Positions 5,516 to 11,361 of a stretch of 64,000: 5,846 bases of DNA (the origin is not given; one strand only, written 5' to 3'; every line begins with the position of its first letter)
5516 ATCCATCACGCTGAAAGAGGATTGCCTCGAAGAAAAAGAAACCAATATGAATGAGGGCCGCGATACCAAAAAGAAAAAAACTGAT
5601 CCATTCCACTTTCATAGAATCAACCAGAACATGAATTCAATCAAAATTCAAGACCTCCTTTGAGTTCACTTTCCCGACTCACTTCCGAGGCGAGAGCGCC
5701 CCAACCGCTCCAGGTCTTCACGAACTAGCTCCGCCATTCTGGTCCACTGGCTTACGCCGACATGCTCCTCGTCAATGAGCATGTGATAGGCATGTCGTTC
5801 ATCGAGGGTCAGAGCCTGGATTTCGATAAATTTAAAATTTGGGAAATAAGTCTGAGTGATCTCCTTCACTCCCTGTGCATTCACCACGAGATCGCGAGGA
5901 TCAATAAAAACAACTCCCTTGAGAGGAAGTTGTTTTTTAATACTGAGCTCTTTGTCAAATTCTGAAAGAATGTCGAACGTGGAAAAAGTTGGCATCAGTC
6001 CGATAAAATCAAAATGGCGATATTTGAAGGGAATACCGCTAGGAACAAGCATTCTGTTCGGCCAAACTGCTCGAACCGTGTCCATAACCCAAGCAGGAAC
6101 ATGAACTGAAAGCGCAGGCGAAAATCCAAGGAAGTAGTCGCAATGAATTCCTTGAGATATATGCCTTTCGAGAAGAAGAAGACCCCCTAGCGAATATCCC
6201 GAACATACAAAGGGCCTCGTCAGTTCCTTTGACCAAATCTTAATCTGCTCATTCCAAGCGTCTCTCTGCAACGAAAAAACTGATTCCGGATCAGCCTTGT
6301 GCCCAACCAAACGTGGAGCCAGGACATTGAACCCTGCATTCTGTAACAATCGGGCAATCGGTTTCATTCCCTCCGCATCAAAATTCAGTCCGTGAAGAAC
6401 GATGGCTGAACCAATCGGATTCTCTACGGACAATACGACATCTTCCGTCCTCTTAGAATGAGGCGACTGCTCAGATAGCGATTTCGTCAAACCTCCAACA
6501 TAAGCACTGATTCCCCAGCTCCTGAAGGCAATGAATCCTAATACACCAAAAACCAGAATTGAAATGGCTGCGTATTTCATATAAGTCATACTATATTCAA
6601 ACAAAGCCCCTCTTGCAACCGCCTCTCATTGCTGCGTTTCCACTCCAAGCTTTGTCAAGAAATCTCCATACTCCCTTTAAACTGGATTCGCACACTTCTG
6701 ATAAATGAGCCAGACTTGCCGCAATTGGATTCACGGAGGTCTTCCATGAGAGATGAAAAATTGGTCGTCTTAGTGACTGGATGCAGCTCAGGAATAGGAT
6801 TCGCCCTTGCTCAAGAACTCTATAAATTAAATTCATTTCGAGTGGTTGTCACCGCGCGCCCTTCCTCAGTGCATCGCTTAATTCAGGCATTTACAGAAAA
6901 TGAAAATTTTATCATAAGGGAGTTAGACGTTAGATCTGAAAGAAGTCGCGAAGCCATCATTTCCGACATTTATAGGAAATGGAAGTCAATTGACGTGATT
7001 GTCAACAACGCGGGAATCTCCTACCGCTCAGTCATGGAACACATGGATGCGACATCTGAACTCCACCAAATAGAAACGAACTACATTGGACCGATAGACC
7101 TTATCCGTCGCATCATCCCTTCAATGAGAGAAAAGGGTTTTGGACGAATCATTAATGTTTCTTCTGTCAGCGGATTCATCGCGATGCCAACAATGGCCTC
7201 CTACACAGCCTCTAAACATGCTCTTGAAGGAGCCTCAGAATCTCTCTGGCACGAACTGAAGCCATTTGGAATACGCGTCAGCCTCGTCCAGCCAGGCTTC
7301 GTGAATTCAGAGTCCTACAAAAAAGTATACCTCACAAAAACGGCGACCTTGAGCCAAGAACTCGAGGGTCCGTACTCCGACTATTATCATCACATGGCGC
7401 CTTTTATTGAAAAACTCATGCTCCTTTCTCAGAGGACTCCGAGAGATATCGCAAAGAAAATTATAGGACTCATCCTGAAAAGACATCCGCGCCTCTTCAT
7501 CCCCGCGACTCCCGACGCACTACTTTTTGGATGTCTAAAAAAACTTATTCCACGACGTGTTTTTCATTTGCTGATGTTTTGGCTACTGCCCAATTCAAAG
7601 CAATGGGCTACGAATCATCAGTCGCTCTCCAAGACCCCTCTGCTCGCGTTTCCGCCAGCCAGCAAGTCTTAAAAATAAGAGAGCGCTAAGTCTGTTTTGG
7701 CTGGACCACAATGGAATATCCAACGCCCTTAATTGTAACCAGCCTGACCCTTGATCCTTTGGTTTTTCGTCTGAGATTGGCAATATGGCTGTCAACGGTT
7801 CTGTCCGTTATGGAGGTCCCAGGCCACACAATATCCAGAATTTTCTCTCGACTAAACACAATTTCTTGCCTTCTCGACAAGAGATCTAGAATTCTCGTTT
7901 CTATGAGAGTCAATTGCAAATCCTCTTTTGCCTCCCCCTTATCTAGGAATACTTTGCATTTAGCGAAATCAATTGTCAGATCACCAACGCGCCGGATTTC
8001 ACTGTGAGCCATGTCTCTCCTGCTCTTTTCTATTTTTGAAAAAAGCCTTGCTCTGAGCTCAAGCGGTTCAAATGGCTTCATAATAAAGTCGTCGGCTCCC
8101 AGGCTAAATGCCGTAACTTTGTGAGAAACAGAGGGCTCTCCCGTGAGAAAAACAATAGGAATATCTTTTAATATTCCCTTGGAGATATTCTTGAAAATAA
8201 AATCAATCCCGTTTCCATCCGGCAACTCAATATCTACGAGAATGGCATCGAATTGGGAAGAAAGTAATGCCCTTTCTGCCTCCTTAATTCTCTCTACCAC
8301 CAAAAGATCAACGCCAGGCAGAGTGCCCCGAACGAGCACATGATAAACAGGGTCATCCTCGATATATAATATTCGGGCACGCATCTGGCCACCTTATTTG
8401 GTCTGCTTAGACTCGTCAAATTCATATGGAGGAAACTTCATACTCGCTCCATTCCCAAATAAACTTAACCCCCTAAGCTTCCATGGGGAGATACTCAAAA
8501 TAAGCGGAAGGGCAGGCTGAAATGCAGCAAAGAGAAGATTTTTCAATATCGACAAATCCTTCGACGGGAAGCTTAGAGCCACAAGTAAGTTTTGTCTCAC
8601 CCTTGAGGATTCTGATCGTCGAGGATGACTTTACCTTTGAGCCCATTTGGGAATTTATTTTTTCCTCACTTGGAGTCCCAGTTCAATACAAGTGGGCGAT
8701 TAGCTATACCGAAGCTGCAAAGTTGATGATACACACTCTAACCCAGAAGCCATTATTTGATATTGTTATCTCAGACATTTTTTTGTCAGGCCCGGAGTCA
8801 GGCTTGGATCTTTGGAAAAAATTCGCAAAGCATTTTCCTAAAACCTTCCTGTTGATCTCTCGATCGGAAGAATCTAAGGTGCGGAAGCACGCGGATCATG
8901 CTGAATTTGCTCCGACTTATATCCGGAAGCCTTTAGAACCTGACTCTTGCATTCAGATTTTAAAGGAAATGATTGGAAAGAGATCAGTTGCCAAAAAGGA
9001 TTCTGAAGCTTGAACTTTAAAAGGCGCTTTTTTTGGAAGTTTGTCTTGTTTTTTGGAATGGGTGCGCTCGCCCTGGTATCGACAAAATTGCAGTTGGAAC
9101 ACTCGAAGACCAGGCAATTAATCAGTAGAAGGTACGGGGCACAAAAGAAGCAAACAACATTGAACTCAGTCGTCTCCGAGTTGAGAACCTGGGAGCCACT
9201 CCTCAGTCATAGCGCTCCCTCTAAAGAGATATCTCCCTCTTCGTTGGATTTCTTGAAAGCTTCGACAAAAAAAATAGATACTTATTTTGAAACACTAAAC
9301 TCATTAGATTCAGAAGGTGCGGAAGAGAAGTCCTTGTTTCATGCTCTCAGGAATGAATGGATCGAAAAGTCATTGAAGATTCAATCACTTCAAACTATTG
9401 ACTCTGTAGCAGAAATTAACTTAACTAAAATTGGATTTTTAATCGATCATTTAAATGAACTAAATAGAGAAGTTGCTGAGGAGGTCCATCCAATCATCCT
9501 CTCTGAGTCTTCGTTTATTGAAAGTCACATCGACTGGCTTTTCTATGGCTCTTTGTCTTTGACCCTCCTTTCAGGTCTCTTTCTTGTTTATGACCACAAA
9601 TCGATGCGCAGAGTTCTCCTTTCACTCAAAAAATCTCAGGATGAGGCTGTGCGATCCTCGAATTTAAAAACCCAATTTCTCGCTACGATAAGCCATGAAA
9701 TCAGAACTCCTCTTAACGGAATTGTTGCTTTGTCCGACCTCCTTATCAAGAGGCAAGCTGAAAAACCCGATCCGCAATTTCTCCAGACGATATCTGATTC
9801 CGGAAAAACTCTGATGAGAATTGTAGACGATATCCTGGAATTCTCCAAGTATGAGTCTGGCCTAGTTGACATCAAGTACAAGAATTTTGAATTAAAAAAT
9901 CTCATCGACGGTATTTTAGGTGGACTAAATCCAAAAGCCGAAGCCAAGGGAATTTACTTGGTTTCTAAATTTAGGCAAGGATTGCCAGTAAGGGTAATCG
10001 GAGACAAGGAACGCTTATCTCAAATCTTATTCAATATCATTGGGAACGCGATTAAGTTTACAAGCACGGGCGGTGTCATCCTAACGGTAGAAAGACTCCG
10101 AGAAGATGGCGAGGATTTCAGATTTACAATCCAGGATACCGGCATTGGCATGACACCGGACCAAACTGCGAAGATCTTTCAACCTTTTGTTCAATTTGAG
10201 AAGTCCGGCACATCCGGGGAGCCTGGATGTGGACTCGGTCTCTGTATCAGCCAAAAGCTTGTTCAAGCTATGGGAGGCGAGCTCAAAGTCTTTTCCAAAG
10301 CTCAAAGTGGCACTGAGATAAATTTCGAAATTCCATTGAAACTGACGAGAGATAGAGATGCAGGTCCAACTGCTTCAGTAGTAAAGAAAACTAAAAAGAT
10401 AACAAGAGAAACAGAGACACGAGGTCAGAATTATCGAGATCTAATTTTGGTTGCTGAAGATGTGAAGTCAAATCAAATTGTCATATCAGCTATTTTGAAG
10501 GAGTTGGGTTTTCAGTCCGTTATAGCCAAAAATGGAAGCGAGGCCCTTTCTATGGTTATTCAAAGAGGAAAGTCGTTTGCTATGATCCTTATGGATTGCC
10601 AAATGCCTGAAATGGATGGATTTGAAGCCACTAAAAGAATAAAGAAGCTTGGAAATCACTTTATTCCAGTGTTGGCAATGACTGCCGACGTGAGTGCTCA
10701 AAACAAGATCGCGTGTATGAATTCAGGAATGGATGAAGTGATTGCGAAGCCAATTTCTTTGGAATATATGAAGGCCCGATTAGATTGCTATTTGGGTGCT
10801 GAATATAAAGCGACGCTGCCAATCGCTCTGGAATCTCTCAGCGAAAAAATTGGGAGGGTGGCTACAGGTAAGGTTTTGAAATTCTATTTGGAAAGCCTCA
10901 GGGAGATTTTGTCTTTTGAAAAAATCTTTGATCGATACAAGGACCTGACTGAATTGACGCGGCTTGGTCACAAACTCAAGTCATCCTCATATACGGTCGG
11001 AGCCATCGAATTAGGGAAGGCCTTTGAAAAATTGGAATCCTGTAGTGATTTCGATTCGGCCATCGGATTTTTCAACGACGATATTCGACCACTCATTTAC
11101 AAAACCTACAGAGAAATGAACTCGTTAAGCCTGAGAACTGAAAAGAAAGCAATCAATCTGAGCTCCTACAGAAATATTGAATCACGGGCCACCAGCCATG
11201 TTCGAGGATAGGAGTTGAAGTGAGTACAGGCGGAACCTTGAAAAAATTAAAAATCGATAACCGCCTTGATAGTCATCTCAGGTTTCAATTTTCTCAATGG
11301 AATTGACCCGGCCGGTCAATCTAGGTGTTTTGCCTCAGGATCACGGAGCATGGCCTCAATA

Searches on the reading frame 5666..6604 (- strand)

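Call 17: search_protein_families(library=pfam, proteins=[window:5666-6604:-], max_evalue=0.0001)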
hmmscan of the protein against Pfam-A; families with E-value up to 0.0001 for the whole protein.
window:5666-6604:- (312 aa): 1 family
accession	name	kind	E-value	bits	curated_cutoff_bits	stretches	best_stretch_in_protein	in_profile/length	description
PF12697.13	Abhydrolase_6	-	1.3e-05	26.4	26.3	1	68-182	2-113/217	Alpha/beta hydrolase family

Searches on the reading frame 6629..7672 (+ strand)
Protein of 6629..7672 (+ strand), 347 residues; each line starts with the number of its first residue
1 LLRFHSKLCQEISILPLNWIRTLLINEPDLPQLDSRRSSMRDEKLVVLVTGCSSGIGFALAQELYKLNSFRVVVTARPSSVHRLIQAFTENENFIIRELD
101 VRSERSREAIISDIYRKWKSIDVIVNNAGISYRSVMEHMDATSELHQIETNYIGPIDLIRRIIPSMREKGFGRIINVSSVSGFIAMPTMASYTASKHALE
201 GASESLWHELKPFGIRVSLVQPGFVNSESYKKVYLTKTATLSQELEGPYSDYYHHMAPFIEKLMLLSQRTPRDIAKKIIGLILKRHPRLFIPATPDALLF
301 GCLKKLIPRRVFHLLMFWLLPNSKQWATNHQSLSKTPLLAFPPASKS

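Call 17: search_protein_families(library=pfam, proteins=[window:6629-7672:+], max_evalue=0.0001)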
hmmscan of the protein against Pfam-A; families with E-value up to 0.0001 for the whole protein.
window:6629-7672:+ (347 aa): 4 families
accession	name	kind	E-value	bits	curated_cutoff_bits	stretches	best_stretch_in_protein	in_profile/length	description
PF00106.31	adh_short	-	4.9e-46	157.1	26.6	1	46-233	2-190/195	short chain dehydrogenase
PF13561.12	adh_short_C2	-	5.3e-32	111.7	27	1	53-234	3-185/236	Enoyl-(Acyl carrier protein) reductase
PF08659.16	KR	-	1.4e-09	38.6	22.6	1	47-204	3-161/180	KR domain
PF23441.1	SDR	-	2.3e-06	27.6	27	1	46-233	9-202/258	SDR-like rossmann domain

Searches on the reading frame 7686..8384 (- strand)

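Call 17: search_protein_families(library=pfam, proteins=[window:7686-8384:-], max_evalue=0.0001)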
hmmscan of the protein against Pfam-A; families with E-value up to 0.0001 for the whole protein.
window:7686-8384:- (232 aa): 2 families
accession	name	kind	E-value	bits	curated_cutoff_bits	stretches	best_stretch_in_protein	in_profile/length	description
PF00072.30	Response_reg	-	8.4e-17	61.8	30.2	1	5-114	1-110/111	Response regulator receiver domain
PF00486.34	Trans_reg_C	-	9.6e-16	58.1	26.2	1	154-224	2-76/77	Transcriptional regulatory protein, C terminal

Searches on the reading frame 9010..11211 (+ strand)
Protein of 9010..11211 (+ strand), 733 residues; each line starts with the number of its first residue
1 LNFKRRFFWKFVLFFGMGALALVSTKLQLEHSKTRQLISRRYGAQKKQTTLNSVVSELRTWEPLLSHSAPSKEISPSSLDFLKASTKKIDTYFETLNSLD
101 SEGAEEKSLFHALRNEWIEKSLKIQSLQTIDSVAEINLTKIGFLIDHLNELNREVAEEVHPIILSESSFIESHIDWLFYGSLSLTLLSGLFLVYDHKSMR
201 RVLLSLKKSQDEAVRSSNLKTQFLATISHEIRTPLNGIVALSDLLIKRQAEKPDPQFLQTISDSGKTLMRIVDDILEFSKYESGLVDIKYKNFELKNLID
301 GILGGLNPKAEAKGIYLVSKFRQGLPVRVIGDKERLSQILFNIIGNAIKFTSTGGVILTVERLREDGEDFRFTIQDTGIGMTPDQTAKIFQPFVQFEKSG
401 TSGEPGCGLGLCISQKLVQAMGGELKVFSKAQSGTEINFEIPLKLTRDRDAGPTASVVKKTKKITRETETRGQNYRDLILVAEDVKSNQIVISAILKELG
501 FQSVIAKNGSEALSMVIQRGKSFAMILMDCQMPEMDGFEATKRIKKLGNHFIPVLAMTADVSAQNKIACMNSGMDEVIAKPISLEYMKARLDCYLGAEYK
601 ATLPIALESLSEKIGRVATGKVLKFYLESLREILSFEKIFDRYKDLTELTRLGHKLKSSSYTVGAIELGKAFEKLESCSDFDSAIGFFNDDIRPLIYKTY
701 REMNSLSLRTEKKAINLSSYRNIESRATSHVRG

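Call 17: search_protein_families(library=pfam, proteins=[window:9010-11211:+], max_evalue=0.0001)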
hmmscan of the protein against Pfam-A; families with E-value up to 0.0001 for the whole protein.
window:9010-11211:+ (733 aa): 3 families
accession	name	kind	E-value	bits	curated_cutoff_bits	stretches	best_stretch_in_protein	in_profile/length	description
PF02518.31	HATPase_c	-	1.3e-26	93.6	26.4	1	331-444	1-110/111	Histidine kinase-, DNA gyrase B-, and HSP90-like ATPase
PF00072.30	Response_reg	-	5.7e-21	75.2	30.2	1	479-591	1-110/111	Response regulator receiver domain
PF00512.31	HisKA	-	1.9e-18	66.7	26.9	1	220-284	2-66/66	His Kinase A (phospho-acceptor) domain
